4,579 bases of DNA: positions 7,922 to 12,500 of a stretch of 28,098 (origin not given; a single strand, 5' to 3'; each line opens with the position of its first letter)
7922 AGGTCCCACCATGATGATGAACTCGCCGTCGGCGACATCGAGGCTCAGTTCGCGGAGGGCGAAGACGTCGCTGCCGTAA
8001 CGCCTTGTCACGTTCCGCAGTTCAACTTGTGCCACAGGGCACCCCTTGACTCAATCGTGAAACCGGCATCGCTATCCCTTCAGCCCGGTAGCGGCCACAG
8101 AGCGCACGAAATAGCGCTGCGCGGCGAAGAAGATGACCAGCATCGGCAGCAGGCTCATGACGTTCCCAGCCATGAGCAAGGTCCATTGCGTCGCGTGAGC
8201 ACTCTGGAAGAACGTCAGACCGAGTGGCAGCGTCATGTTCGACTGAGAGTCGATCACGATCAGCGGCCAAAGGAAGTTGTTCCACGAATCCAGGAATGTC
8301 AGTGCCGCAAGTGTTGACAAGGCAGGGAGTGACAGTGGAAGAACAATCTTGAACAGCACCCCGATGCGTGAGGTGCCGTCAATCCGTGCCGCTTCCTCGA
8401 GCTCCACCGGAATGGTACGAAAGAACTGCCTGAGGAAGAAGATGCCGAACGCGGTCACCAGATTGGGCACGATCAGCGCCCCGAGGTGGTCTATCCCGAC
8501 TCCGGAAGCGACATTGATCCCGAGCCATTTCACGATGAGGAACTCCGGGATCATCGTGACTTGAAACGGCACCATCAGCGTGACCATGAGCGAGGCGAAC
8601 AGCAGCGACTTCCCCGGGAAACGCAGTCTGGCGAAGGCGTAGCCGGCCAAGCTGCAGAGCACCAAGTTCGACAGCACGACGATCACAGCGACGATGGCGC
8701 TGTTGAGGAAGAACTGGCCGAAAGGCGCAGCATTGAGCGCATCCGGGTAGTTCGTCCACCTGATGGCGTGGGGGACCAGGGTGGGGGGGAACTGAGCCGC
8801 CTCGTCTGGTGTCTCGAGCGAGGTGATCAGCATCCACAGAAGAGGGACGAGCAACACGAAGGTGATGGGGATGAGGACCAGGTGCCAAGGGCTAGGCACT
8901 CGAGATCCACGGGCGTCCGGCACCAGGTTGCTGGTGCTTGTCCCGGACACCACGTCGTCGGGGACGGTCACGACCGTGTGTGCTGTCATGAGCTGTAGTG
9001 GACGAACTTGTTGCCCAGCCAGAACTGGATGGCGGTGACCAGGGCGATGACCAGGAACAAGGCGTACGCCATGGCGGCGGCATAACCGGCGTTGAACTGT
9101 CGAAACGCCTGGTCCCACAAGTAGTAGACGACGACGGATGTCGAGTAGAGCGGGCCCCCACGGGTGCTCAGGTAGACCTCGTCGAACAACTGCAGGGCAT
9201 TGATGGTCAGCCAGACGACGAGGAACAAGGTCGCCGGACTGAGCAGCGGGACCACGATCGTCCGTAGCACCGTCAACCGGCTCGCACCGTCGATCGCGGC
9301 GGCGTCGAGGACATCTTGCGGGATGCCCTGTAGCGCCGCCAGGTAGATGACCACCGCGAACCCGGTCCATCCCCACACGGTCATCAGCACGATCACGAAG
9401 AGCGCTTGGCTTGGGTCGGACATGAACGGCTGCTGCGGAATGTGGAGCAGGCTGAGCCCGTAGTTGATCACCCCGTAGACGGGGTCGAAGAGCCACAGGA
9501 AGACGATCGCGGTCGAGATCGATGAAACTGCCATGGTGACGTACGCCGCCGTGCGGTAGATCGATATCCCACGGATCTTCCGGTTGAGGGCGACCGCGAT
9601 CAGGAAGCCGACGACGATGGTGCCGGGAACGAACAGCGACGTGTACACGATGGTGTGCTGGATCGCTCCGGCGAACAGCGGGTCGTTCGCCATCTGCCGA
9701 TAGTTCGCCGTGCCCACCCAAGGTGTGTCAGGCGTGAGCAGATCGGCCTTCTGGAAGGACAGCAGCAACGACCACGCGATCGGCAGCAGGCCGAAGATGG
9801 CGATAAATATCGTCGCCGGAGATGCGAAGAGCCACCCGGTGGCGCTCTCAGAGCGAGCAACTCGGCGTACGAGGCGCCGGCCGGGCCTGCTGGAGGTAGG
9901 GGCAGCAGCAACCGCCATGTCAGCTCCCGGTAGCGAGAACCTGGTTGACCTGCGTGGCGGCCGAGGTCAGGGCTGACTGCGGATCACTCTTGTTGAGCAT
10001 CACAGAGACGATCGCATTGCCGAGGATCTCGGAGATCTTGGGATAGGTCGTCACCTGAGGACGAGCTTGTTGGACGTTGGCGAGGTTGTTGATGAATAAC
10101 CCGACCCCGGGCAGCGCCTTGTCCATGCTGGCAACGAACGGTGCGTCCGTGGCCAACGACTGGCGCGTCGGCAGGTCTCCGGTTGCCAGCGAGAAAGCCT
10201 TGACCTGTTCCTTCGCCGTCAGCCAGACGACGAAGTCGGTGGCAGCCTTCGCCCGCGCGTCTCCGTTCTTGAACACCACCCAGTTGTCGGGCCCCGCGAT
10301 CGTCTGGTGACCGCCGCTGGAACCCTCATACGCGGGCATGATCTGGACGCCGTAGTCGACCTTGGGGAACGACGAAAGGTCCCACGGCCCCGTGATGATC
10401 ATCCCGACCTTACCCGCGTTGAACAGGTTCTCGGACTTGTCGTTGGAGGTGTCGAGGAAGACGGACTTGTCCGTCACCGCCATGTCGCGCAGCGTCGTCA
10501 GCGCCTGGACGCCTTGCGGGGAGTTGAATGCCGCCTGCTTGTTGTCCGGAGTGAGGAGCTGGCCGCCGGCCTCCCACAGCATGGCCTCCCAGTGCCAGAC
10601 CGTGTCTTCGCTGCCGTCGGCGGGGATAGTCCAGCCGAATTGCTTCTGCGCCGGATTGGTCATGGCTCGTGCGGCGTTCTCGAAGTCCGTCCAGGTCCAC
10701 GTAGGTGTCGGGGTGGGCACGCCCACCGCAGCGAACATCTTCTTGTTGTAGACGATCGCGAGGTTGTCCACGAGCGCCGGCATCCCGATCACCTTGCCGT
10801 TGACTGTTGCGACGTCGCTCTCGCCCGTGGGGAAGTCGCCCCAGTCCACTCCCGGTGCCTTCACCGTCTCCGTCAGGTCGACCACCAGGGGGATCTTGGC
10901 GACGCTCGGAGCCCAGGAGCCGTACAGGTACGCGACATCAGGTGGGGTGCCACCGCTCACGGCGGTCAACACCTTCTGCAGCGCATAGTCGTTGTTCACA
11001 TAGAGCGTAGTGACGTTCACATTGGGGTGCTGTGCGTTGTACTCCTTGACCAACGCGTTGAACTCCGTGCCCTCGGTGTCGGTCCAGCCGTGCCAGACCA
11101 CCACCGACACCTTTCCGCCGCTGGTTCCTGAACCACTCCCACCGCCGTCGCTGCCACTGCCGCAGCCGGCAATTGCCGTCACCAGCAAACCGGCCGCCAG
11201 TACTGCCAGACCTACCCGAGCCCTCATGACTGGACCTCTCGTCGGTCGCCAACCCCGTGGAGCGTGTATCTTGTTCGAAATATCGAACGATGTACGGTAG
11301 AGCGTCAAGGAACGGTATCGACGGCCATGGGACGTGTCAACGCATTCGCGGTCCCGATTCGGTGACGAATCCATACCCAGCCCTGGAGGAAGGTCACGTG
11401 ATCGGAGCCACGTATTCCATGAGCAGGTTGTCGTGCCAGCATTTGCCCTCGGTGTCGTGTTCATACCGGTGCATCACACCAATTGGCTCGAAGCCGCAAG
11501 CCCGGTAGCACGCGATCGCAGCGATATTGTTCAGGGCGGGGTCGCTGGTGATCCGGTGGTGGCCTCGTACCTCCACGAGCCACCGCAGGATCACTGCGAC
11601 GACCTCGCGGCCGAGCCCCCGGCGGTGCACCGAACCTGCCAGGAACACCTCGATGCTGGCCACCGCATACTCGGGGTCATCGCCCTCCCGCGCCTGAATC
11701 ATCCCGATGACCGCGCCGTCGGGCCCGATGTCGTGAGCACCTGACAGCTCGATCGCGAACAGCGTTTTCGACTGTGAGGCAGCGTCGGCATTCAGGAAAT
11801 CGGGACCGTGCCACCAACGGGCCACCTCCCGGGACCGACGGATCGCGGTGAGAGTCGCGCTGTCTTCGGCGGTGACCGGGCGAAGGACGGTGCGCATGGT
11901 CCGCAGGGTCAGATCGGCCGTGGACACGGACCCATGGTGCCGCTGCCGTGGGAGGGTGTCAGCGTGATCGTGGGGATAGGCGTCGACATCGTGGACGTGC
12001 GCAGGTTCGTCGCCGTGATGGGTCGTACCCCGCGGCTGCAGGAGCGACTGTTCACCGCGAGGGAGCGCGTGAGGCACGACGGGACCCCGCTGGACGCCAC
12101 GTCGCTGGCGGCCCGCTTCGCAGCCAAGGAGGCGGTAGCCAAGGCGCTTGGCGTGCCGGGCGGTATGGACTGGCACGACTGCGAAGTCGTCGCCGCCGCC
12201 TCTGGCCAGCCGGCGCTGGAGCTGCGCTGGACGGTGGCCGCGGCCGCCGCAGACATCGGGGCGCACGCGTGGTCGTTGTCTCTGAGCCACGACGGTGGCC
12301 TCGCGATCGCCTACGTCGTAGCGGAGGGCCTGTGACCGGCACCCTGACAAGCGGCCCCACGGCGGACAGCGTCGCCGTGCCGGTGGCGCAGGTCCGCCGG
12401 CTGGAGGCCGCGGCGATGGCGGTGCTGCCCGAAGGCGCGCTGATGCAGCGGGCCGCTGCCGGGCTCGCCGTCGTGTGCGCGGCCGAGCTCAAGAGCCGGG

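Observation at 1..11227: Co-regulated cluster that reads as a non-phosphorylative amino-sugar (e.g. galactosamine/glucosamine) oxidation-deamination pathway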

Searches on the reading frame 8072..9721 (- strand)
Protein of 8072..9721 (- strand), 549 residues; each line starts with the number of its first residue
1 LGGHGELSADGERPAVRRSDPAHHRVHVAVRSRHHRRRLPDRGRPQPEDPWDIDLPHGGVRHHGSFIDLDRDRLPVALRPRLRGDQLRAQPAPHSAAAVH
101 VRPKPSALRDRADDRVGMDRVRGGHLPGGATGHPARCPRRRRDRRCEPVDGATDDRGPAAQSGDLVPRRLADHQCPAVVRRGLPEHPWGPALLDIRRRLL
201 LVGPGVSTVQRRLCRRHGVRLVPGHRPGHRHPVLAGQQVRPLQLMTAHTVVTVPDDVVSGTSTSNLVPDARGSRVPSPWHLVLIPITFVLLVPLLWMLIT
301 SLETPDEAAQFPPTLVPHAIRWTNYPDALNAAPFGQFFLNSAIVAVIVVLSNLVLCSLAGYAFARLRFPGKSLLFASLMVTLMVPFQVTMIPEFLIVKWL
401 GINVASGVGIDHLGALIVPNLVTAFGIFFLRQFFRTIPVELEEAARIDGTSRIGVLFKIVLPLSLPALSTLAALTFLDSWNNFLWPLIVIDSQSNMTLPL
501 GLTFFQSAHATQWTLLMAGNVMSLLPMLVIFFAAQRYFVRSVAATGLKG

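Call 5: search_protein_families(library=pfam, proteins=[window:8072-9721:-])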
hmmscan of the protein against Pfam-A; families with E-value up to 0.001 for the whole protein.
window:8072-9721:- (549 aa): 1 family
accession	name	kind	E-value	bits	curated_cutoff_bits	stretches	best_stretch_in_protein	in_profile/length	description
PF00528.27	BPD_transp_1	-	4.1e-15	56.4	26.4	1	358-542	3-182/184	Binding-protein-dependent transport system inner membrane component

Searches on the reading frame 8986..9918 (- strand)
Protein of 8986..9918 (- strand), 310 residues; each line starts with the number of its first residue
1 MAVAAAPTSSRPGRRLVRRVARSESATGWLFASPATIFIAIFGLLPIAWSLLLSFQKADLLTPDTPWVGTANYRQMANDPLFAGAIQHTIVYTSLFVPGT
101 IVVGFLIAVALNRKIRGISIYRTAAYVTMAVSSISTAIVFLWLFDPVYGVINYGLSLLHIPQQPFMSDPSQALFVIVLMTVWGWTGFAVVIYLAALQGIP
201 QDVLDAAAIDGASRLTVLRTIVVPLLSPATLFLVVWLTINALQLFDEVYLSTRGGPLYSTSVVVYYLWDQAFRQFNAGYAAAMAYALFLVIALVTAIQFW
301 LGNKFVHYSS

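Call 5: search_protein_families(library=pfam, proteins=[window:8986-9918:-])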
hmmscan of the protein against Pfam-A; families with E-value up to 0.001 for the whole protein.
window:8986-9918:- (310 aa): 1 family
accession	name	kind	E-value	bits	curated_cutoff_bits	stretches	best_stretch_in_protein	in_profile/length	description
PF00528.27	BPD_transp_1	-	1.1e-17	64.8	26.4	1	101-304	2-181/184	Binding-protein-dependent transport system inner membrane component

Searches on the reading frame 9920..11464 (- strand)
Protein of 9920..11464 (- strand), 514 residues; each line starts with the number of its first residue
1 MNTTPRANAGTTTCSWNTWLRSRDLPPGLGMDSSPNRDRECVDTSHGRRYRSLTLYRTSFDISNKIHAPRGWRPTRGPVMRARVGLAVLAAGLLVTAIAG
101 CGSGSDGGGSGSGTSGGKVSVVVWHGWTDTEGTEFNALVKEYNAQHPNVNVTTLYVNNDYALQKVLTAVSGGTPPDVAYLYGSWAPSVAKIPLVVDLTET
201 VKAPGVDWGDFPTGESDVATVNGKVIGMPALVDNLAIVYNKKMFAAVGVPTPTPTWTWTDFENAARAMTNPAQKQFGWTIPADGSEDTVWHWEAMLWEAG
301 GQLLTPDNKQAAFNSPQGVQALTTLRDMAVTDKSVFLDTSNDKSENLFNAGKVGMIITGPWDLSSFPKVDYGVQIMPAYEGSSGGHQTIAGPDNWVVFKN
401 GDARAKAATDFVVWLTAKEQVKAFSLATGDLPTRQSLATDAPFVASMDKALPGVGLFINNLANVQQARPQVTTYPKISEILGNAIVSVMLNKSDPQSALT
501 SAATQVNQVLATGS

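Call 5: search_protein_families(library=pfam, proteins=[window:9920-11464:-])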
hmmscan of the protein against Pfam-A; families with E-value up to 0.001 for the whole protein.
window:9920-11464:- (514 aa): 2 families
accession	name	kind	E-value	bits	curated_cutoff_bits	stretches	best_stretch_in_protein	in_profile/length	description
PF01547.30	SBP_bac_1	-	4.7e-39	135.6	26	1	130-421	5-306/307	Bacterial extracellular solute-binding protein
PF13416.11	SBP_bac_8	-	3.8e-38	132.3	27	1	137-444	1-272/279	Bacterial extracellular solute-binding protein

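Call 7: search_protein_families(library=ncbifam, proteins=[window:9920-11464:-])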
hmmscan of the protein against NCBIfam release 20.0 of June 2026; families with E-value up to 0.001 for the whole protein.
window:9920-11464:- (514 aa): 3 families
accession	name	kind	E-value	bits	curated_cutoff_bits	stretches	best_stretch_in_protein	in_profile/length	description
NF008211.0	PRK10974.1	equivalog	2.7e-19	69.1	411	1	120-511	28-432/439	sn-glycerol-3-phosphate ABC transporter substrate-binding protein UgpB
NF053763.1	ABCarbgalBndGanS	equivalog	6.4e-19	68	700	1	88-509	6-414/420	galactooligosaccharide ABC transporter substrate-binding protein GanS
NF007011.0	PRK09474.1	equivalog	2.8e-13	49.4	291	1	217-384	121-281/396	maltose/maltodextrin ABC transporter substrate-binding protein MalE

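Call 42: search_solved_structures(query=window:9920-11227:-, max_evalue=1e-10)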
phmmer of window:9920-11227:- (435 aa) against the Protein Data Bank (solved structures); distinct sequences matched with E-value up to 1e-10: 48.
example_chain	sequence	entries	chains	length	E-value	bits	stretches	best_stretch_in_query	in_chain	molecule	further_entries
7bvt_A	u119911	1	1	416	1.7e-48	168.7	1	29-434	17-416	Hypothetical sugar ABC-transporter sugar binding protein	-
5f7v_A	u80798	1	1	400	8.7e-31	110.4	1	28-431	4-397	Lmo0181 protein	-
4qrz_A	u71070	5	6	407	5.5e-29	104.4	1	56-428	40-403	ABC-TYPE SUGAR TRANSPORTER | ABC transporter, substrate binding protein (Sugar)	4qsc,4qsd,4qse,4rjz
8art_A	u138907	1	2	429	9.4e-29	103.7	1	2-428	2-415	Putative secreted maltose-binding protein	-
5ci5_A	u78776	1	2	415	2.8e-27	98.8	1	41-432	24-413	Extracellular solute-binding protein family 1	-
4r9f_A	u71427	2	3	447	1.1e-23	87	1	8-342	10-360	MBP1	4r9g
9xf5_A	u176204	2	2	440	6.5e-22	81.1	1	34-431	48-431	ABC transporter substrate-binding protein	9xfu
5iai_A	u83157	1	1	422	8.4e-22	80.8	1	102-427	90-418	Sugar ABC transporter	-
9vus_A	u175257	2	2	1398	2.2e-20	76.1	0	26-303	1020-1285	Soluble cytochrome b562,2-oxoglutarate receptor 1,Soluble cytochrome b562,2-oxoglutarate r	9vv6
3jzj_A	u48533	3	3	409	1.7e-19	73.2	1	41-368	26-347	Acarbose/maltose binding protein GacH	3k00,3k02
3k01_A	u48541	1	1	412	1.8e-19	73.1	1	41-368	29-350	Acarbose/maltose binding protein GacH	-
6rjy_A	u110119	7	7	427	6.9e-19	71.2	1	37-340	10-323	Arabino-oligosaccharids-binding protein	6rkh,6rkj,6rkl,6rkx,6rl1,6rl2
8jbg_B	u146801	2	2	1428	1.7e-18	69.9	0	28-303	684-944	Neuromedin-K receptor (NK3R-pFastbac1) | NK3R-pFastbac1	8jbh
2zyk_A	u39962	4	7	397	3e-18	69.1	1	138-427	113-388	Solute-binding protein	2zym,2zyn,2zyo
4rk2_A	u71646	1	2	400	6.7e-17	64.6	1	43-362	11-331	Putative sugar ABC transporter, substrate-binding protein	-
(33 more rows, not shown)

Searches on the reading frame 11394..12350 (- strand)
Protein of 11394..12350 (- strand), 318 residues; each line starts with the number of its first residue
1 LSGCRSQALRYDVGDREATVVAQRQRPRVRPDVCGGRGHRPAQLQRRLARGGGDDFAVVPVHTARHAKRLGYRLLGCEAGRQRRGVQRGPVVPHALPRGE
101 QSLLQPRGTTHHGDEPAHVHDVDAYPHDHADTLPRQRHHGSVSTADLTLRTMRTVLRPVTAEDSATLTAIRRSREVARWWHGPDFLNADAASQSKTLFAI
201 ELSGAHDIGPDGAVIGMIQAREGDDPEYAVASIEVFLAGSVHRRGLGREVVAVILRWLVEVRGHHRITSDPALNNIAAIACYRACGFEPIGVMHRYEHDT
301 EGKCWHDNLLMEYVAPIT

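Call 5: search_protein_families(library=pfam, proteins=[window:11394-12350:-])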
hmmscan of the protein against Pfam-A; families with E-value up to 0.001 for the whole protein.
window:11394-12350:- (318 aa): 5 families
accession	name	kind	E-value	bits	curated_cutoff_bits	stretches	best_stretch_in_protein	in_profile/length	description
PF13302.13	Acetyltransf_3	-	4e-12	47.5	25.4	1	153-288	1-138/138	Acetyltransferase (GNAT) domain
PF00583.31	Acetyltransf_1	-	1.1e-10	42.2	20.7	1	205-287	35-116/116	Acetyltransferase (GNAT) family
PF13508.13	Acetyltransf_7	-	2.5e-05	25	27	1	211-289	11-84/84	Acetyltransferase (GNAT) domain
PF13523.12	Acetyltransf_8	-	0.00014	21.9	27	1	236-291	85-141/145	Acetyltransferase (GNAT) domain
PF13420.13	Acetyltransf_4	-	0.00021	21.8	24.3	1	211-298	57-145/155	Acetyltransferase (GNAT) domain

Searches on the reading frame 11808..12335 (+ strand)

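Call 5: search_protein_families(library=pfam, proteins=[window:11808-12335:+])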
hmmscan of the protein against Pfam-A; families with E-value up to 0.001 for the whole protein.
window:11808-12335:+ (175 aa): 1 family
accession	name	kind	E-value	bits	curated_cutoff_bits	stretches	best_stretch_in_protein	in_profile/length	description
PF01648.25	ACPS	-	1.2e-14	54.7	25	1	56-168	1-109/111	4'-phosphopantetheinyl transferase superfamily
